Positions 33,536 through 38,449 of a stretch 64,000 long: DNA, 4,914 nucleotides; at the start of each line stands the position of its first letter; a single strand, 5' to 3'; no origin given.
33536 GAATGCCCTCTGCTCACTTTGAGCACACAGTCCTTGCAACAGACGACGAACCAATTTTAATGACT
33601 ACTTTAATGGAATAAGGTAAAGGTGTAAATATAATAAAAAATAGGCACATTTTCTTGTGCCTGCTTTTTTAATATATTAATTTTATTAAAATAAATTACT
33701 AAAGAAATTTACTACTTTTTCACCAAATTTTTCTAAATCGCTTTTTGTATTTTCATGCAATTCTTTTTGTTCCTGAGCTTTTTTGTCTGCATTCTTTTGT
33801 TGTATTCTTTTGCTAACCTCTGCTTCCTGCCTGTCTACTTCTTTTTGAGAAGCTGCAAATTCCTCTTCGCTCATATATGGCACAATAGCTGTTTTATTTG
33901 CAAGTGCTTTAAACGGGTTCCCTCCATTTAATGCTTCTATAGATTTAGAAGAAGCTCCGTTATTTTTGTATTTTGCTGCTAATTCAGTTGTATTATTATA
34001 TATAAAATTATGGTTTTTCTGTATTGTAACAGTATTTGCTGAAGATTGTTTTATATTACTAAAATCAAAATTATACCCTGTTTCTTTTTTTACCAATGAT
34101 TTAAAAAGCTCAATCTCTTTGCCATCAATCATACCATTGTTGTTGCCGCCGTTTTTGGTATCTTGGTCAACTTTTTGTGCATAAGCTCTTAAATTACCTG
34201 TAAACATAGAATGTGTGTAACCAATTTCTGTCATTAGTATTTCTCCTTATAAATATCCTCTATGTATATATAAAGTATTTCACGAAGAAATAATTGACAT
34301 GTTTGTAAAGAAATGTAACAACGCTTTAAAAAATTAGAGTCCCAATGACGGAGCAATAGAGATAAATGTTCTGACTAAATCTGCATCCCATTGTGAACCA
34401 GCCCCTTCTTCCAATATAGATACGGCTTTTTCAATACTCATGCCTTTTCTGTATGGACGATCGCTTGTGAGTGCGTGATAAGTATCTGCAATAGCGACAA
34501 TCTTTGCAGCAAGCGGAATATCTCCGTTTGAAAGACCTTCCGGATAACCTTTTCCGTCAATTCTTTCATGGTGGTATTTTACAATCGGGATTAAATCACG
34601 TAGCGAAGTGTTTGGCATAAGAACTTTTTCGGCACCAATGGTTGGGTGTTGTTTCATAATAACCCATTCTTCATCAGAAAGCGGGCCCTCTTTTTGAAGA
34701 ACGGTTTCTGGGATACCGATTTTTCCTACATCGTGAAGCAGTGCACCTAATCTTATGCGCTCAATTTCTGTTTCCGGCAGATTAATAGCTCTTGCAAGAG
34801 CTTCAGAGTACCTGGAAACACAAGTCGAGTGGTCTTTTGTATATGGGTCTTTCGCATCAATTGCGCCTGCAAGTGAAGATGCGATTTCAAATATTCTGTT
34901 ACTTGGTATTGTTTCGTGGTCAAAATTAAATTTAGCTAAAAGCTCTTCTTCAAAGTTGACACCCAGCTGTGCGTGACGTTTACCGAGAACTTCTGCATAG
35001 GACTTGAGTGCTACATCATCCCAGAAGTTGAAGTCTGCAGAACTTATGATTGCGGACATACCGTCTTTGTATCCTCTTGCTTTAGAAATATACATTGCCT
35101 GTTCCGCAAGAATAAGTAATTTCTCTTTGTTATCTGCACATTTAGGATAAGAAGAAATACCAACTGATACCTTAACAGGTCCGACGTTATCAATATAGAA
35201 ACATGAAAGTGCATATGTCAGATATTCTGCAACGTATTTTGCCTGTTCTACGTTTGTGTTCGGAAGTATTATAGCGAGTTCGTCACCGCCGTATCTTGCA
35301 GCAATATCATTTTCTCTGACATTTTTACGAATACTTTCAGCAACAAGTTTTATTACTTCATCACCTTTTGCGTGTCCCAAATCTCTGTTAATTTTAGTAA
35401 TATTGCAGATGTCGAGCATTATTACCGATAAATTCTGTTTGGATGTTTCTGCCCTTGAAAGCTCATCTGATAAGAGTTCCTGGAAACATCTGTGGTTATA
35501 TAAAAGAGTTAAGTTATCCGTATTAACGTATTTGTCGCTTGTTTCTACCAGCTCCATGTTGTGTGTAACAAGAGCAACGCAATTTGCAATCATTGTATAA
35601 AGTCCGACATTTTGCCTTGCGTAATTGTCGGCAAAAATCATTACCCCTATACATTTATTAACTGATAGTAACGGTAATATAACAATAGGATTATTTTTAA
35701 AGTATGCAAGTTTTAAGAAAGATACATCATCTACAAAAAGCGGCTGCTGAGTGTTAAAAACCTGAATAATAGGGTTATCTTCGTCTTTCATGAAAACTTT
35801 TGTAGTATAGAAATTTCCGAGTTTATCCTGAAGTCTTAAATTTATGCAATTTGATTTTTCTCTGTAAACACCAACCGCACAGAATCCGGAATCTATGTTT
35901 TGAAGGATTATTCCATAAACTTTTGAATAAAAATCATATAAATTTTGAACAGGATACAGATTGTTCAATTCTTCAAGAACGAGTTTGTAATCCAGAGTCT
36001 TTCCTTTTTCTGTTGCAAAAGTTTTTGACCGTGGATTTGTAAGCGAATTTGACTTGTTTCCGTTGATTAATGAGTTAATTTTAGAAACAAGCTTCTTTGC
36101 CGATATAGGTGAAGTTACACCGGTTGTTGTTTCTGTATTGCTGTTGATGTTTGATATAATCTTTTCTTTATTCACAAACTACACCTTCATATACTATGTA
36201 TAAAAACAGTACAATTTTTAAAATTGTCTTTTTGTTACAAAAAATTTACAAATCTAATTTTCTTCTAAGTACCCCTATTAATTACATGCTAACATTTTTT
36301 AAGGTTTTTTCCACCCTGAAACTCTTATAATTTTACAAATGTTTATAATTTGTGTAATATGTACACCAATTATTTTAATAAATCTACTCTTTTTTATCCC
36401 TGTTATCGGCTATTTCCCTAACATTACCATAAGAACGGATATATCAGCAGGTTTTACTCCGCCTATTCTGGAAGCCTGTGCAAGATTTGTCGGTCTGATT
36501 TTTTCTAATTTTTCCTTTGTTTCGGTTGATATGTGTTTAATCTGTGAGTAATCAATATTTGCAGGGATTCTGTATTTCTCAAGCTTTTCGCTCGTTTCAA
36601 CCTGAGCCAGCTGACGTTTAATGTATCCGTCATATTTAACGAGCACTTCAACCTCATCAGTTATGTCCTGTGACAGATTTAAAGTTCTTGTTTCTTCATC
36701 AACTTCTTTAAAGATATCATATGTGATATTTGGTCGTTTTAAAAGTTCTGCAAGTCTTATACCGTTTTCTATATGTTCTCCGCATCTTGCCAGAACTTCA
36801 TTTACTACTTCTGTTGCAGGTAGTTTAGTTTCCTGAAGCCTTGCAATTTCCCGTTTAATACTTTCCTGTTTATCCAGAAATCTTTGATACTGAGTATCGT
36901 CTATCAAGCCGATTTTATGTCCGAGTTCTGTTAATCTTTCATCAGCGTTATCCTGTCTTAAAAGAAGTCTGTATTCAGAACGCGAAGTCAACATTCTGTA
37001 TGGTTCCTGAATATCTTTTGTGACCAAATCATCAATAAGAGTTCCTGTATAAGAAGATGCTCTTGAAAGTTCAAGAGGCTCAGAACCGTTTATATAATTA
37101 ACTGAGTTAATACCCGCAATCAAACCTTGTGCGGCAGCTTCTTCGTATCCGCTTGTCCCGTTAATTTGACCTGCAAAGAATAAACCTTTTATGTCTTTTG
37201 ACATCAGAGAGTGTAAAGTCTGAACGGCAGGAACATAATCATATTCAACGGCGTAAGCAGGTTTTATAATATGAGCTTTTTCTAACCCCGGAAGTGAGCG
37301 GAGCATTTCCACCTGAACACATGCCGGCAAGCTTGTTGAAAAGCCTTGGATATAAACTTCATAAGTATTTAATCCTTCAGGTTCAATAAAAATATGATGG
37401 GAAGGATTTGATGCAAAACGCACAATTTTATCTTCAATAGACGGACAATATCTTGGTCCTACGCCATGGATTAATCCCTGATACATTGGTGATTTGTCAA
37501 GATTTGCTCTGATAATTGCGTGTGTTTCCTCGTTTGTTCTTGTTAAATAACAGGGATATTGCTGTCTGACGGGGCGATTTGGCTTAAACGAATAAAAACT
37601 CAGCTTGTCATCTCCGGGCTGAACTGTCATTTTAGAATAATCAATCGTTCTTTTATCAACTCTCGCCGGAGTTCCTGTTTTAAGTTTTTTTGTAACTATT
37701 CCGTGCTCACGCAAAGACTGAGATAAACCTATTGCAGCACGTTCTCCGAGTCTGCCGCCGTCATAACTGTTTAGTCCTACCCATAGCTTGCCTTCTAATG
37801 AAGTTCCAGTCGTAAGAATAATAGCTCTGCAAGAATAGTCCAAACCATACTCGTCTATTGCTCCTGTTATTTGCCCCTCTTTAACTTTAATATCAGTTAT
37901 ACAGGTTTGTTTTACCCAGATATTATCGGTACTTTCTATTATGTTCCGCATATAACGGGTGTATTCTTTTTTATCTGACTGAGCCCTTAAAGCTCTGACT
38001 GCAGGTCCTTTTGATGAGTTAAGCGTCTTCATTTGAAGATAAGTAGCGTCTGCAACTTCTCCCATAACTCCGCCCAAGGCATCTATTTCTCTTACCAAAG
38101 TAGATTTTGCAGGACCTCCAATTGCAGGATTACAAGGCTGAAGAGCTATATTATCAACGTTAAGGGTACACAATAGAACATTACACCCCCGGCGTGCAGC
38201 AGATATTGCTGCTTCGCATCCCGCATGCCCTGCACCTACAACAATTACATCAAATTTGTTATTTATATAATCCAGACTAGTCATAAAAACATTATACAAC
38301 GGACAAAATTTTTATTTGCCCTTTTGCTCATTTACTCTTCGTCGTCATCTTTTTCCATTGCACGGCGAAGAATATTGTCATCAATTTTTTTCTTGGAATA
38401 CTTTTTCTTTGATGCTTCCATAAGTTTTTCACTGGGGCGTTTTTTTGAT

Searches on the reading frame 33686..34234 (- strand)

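Call 11: search_protein_families(library=pfam, proteins=[window:33686-34234:-], max_evalue=0.01)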
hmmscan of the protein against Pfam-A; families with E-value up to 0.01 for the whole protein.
window:33686-34234:- (182 aa): 1 family
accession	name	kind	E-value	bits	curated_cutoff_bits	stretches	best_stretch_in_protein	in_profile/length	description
PF02970.22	TBCA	-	0.0055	17.4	30.3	1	111-181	6-75/99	Tubulin binding cofactor A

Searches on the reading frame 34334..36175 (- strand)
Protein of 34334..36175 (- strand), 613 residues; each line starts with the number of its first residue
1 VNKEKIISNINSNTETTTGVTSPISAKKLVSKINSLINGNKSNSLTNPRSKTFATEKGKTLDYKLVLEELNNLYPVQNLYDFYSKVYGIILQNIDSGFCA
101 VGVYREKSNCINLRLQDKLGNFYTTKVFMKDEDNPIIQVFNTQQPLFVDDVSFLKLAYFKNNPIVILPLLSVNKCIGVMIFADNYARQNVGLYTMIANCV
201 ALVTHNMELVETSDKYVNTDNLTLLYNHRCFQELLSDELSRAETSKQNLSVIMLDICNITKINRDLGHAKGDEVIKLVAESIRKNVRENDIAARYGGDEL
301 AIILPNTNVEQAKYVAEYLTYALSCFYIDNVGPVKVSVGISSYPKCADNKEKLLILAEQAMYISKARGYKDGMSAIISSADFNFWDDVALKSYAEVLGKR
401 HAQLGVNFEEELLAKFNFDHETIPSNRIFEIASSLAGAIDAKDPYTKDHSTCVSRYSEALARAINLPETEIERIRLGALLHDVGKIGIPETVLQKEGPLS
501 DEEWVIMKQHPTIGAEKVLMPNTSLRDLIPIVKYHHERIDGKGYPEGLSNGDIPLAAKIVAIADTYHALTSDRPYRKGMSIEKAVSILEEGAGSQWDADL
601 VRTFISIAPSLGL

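Call 11: search_protein_families(library=pfam, proteins=[window:34334-36175:-], max_evalue=0.01)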
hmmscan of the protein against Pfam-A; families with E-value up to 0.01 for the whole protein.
window:34334-36175:- (613 aa): 4 families
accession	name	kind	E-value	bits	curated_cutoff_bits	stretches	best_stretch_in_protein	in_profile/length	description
PF00990.26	GGDEF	-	9.8e-37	126.6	23.8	1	218-368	2-158/161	Diguanylate cyclase, GGDEF domain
PF13487.12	HD_5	-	1.8e-35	122.6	27.2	1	438-600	6-170/170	HD domain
PF01966.28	HD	-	1.9e-19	70.5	22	1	448-568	3-115/116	HD domain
PF08668.18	HDOD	-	0.0014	18.6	22.9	1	448-488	97-135/196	HDOD domain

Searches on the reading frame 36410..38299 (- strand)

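Call 11: search_protein_families(library=pfam, proteins=[window:36410-38299:-], max_evalue=0.01)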
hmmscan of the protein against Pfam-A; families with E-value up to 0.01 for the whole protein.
window:36410-38299:- (629 aa): 10 families
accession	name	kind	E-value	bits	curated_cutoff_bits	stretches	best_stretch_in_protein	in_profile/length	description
PF01134.28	GIDA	-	1.9e-159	531.4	22.1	1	17-406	1-390/391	Glucose inhibited division protein A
PF13932.14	SAM_GIDA_C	-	8.9e-24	83.5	27.1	1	570-624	3-57/57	tRNA modifying enzyme MnmG/GidA C-terminal helical bundle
PF21680.2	GIDA_C_1st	-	1.5e-21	77.4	24.7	1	468-563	1-95/96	tRNA modifying enzyme MnmG/GidA C-terminal helical domain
PF12831.13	FAD_oxidored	-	7.1e-08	32.6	27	1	17-147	1-124/416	FAD dependent oxidoreductase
PF07992.20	Pyr_redox_2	-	7.1e-07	29.4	26.1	1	16-166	1-109/291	Pyridine nucleotide-disulphide oxidoreductase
PF01266.30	DAO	-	2.6e-05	24.4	27.9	1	17-44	1-28/353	FAD dependent oxidoreductase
PF03486.20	HI0933_like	-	5.8e-05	23.1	50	1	17-44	2-29/244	HI0933-like protein Rossmann domain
PF00890.30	FAD_binding_2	-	7.4e-05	22.6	20.4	1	17-45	1-29/414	FAD binding domain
PF13738.12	Pyr_redox_3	-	0.00063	19.5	30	0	15-45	164-194/305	Pyridine nucleotide-disulphide oxidoreductase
PF00070.33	Pyr_redox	-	0.0065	17.4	22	0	18-44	2-28/82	Pyridine nucleotide-disulphide oxidoreductase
